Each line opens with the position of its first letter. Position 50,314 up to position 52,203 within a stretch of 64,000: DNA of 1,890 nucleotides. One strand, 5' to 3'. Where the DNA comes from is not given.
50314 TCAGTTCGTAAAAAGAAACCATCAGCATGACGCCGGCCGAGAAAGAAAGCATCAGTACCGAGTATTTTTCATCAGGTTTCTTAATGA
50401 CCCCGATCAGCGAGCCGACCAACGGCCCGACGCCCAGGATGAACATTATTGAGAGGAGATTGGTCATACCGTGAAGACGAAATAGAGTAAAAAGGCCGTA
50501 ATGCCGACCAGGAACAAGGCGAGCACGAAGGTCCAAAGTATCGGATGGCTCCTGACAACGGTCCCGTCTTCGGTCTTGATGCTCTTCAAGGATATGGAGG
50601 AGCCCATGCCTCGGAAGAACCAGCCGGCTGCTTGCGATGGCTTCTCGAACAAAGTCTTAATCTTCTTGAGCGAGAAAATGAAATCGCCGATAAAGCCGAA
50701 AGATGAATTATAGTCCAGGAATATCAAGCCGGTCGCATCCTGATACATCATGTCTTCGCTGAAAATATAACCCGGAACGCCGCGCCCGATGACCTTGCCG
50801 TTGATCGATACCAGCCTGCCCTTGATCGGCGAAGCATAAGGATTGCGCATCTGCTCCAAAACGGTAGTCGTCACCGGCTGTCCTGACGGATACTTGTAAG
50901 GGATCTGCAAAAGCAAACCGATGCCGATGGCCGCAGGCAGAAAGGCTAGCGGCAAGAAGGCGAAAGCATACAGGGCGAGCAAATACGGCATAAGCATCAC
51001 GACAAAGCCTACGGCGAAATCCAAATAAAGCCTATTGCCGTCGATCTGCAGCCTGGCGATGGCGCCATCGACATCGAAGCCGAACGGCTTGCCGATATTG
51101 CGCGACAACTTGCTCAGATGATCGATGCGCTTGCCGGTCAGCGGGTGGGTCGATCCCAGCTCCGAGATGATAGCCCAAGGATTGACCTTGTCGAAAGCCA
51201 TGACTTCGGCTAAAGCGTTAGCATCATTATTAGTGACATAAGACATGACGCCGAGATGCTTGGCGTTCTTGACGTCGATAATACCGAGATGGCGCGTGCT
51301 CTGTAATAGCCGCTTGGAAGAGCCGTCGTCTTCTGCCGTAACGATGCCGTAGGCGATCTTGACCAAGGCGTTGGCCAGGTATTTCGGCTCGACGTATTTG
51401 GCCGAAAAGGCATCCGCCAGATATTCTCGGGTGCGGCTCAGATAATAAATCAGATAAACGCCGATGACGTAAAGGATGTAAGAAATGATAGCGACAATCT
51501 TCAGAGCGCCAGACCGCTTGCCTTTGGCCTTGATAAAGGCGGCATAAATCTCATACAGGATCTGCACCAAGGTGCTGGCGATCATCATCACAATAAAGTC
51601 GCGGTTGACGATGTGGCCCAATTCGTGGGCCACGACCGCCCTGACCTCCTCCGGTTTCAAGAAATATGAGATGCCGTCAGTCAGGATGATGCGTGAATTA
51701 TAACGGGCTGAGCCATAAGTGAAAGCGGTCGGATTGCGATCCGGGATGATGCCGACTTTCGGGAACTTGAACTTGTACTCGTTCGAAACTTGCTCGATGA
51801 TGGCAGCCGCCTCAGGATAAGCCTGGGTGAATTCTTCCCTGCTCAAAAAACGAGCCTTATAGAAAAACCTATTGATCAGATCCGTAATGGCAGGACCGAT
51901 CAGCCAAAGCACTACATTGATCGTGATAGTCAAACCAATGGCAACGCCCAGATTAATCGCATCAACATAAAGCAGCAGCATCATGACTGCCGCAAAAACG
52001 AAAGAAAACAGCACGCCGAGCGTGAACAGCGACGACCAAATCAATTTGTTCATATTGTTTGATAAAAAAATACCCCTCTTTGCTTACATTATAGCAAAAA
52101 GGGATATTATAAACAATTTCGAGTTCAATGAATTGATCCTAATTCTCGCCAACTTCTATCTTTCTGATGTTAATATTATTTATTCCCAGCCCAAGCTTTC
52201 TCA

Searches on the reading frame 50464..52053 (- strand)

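Call 62: search_protein_families(library=pfam, proteins=[window:50464-52053:-], max_evalue=0.001)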
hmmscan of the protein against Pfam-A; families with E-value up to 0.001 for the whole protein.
window:50464-52053:- (529 aa): 2 families
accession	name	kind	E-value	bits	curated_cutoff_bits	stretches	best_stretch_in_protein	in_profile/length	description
PF01435.24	Peptidase_M48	-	6.2e-30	104.8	20.3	1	83-316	8-185/186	Peptidase family M48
PF05569.17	Peptidase_M56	-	0.00024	20.8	31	1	47-165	103-221/296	BlaR1 peptidase M56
